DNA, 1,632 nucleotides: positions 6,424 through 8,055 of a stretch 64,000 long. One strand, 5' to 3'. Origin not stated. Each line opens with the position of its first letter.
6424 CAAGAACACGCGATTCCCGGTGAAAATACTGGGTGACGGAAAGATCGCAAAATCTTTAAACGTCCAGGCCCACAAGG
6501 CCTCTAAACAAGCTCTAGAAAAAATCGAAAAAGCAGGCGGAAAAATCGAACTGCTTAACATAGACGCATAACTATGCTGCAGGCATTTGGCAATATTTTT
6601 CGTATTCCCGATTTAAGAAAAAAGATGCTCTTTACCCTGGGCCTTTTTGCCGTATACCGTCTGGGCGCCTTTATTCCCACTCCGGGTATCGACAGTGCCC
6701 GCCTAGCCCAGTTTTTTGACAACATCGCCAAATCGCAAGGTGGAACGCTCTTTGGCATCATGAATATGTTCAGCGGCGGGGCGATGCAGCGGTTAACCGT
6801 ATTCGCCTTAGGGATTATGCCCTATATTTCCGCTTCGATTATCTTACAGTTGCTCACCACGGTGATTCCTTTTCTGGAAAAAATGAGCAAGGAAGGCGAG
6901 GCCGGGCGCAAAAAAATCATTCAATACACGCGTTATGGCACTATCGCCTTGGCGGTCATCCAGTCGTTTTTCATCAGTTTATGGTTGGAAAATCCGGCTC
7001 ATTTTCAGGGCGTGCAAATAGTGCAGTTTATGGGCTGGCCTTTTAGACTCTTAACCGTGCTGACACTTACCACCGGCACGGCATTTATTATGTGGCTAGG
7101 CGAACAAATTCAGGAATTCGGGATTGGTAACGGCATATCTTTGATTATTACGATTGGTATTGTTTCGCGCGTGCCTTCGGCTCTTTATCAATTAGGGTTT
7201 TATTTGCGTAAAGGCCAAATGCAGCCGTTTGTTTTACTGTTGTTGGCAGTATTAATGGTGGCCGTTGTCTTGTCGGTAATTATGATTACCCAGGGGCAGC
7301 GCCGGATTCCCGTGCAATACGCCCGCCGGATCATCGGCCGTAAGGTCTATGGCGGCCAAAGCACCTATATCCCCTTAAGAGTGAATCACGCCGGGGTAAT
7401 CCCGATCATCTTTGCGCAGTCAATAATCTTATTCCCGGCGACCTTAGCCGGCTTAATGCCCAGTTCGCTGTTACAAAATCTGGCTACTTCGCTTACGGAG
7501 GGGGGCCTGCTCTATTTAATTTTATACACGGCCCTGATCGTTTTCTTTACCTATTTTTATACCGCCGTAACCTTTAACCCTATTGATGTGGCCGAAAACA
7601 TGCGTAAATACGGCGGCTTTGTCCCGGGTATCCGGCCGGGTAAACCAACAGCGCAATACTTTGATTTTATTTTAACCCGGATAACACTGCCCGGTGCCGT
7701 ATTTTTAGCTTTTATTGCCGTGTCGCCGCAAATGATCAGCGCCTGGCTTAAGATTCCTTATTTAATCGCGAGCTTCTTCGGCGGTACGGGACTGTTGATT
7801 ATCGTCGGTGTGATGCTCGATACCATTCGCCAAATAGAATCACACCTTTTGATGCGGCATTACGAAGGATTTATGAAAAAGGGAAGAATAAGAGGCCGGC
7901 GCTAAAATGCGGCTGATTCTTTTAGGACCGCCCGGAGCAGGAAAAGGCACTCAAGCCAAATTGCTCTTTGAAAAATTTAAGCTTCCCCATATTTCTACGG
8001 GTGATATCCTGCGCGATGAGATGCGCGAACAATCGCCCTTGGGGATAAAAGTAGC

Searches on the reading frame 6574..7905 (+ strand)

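Call 22: search_protein_families(library=pfam, proteins=[window:6574-7905:+], max_evalue=0.0001)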
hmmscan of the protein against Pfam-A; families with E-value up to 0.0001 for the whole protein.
window:6574-7905:+ (443 aa): 1 family
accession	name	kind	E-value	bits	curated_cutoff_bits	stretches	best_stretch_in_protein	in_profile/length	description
PF00344.25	SecY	-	1.4e-113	379.7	32.2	1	75-418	1-306/306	SecY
